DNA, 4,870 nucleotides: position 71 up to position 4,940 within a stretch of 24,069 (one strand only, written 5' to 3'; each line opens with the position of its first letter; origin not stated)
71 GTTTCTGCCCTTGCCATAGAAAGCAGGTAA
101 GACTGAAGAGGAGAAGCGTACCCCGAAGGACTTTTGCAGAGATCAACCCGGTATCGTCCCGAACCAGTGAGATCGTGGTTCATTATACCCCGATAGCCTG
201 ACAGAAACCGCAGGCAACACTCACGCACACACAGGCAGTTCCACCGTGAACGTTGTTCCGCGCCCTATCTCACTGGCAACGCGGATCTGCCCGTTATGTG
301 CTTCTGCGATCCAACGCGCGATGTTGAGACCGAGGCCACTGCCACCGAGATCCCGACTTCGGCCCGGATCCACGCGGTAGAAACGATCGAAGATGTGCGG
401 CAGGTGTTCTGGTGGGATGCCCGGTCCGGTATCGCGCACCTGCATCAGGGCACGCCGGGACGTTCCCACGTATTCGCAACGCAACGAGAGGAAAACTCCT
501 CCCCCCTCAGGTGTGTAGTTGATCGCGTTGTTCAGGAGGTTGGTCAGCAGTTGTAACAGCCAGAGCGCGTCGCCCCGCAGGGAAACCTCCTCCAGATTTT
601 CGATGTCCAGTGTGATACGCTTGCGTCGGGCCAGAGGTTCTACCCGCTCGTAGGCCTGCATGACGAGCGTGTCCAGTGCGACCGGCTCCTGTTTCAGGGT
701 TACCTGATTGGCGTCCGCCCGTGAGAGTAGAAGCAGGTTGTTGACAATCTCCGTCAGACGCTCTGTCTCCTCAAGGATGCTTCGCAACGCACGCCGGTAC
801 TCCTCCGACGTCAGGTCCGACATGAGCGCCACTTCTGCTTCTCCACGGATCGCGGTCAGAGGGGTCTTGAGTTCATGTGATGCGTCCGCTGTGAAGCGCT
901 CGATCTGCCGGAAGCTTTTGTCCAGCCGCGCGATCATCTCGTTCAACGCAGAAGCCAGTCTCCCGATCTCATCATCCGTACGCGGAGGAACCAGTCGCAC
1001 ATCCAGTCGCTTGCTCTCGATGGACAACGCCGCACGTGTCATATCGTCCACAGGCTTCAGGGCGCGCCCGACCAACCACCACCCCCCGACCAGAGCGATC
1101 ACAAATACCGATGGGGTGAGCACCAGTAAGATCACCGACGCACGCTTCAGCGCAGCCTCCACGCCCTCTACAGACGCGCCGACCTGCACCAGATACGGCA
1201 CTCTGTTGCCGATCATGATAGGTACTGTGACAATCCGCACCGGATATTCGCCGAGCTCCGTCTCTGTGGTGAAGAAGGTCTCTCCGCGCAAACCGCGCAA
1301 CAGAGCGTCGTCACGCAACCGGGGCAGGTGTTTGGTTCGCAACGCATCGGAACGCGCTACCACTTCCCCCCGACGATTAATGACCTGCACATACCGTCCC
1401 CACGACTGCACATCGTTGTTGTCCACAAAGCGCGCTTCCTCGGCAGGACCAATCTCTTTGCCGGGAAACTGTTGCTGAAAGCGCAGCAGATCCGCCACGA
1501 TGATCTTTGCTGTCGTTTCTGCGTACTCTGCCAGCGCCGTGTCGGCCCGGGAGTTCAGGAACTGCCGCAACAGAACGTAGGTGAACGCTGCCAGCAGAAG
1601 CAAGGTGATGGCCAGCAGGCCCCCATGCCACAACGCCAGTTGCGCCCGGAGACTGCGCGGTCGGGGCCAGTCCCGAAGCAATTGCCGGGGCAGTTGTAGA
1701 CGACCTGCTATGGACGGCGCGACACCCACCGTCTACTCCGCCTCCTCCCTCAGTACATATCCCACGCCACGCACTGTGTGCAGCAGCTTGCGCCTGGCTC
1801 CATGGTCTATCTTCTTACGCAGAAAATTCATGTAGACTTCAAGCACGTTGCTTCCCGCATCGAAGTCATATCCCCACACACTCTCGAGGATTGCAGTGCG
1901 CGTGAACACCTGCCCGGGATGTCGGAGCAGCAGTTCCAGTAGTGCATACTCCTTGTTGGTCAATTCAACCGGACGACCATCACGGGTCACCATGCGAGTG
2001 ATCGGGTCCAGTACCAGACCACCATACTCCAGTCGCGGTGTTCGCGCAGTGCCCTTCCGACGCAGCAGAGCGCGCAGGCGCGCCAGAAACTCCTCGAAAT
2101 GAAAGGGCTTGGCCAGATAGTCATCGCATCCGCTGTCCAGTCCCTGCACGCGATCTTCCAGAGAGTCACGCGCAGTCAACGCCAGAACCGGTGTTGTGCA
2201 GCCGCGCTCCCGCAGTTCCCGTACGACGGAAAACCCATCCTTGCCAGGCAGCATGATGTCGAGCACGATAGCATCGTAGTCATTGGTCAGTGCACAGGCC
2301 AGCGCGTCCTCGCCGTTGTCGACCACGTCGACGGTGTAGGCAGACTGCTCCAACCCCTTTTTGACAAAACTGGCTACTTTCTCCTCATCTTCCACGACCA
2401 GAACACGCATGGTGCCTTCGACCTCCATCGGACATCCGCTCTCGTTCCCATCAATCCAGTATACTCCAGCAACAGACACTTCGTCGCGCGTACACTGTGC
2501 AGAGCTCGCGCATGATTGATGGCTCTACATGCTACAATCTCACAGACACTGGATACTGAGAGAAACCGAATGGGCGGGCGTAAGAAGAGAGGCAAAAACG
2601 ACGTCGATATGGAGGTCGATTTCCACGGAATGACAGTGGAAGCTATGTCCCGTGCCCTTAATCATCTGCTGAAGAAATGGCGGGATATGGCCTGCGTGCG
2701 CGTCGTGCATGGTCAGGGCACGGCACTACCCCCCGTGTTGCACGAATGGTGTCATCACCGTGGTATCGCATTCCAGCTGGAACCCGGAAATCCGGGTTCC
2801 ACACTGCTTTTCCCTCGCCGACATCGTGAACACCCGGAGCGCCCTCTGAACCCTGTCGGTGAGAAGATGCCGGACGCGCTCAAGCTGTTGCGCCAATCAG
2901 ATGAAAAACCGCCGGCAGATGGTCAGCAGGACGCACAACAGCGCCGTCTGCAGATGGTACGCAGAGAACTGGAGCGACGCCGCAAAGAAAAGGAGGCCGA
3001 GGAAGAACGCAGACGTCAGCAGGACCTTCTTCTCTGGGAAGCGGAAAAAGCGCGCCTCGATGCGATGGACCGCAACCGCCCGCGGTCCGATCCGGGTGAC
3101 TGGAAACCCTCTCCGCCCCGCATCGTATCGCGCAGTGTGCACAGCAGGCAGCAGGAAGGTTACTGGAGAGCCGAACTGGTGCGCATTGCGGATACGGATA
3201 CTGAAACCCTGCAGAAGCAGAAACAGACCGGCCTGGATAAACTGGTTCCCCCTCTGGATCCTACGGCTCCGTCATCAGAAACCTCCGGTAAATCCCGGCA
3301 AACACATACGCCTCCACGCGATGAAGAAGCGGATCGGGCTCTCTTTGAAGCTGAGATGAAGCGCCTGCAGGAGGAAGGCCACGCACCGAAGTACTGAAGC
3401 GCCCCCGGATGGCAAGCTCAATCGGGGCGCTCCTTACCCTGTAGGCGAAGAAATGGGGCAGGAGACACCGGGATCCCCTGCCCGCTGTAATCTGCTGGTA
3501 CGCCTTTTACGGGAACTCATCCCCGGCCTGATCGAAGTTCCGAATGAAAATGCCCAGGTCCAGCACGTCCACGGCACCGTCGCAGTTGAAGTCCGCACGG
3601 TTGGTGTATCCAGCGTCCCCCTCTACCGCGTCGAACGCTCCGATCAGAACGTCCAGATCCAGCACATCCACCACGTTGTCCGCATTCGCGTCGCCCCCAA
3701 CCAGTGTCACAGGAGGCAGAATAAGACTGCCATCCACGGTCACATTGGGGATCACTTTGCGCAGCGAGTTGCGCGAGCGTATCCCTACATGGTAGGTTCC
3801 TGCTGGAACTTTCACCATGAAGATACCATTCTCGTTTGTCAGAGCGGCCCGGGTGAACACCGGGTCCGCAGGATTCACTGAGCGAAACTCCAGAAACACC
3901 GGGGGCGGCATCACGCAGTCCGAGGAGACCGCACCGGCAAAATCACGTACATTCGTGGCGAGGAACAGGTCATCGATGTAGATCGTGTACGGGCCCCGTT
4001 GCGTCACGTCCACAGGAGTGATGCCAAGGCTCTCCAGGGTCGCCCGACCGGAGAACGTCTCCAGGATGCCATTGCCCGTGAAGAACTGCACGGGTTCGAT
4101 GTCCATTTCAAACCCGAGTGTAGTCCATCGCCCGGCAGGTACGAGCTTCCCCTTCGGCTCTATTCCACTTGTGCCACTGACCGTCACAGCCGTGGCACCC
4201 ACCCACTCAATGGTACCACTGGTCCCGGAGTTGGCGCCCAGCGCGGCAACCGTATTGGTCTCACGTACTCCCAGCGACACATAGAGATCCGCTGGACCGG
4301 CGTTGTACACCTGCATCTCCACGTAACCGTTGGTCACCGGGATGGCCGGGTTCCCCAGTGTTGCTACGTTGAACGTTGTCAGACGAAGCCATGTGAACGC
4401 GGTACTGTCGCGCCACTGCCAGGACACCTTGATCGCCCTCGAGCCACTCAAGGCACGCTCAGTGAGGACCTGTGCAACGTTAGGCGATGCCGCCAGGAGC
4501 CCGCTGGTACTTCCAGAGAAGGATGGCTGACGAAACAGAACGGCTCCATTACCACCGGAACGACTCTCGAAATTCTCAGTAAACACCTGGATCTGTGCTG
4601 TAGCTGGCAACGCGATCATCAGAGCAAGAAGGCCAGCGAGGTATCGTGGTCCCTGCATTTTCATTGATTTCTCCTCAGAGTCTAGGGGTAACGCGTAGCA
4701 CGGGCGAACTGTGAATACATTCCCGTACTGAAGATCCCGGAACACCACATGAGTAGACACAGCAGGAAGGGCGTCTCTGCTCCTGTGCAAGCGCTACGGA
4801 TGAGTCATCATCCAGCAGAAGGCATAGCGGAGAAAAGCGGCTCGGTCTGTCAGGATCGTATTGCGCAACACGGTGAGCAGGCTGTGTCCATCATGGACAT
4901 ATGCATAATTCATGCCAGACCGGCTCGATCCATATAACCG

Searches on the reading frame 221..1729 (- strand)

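Call 10: search_protein_families(library=pfam, proteins=[window:221-1729:-], max_evalue=0.001)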
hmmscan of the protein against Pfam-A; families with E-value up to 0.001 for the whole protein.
window:221-1729:- (502 aa): 5 families
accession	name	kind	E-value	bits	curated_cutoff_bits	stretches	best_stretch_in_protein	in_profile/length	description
PF02518.31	HATPase_c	-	6e-31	107.6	26.4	1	386-500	1-109/111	Histidine kinase-, DNA gyrase B-, and HSP90-like ATPase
PF00512.31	HisKA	-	6.5e-20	71.4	26.9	1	277-340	3-65/66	His Kinase A (phospho-acceptor) domain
PF00672.30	HAMP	-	4.3e-13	49.8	25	1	218-270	1-52/53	HAMP domain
PF08521.16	2CSK_N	-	2.3e-05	24.9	23.2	1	39-192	1-135/140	Two-component sensor kinase N-terminal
PF17203.10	sCache_3_2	-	0.00042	20.8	28.4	0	106-196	54-137/140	Single cache domain 3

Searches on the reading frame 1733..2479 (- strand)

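Call 10: search_protein_families(library=pfam, proteins=[window:1733-2479:-], max_evalue=0.001)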
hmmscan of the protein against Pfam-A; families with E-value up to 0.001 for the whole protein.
window:1733-2479:- (248 aa): 2 families
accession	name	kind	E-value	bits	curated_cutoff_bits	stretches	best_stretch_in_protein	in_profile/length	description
PF00072.30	Response_reg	-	3.6e-28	98.4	30.2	1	26-135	1-110/111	Response regulator receiver domain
PF00486.34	Trans_reg_C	-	2.5e-26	92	26.2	1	168-243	1-77/77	Transcriptional regulatory protein, C terminal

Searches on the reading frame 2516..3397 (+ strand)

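Call 10: search_protein_families(library=pfam, proteins=[window:2516-3397:+], max_evalue=0.001)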
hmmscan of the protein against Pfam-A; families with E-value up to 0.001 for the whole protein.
window:2516-3397:+ (293 aa): 1 family
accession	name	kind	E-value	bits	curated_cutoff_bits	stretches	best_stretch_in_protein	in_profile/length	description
PF01713.27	Smr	-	4.7e-07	30.3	25.7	1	34-82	1-53/77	Smr domain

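Call 53: search_protein_families(library=ncbifam, proteins=[window:2516-3397:+], max_evalue=0.00001)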
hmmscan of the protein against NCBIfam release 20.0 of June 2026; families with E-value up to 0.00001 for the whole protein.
window:2516-3397:+ (293 aa): 0 families

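Call 76: search_protein_families(library=phrogs, proteins=[window:2516-3397:+], max_evalue=0.00001)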
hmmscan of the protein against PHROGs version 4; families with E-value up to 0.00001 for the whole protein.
window:2516-3397:+ (293 aa): 0 families

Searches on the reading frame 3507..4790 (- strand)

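Call 10: search_protein_families(library=pfam, proteins=[window:3507-4790:-], max_evalue=0.001)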
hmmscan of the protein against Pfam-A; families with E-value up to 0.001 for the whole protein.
window:3507-4790:- (427 aa): 1 family
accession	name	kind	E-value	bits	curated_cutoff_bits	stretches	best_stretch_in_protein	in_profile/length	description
PF00404.24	Dockerin_1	-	0.00014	22.4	22.9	1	366-418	2-55/57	Dockerin type I domain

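Call 53: search_protein_families(library=ncbifam, proteins=[window:3507-4790:-], max_evalue=0.00001)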
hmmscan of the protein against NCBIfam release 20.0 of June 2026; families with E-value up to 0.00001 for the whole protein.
window:3507-4790:- (427 aa): 0 families
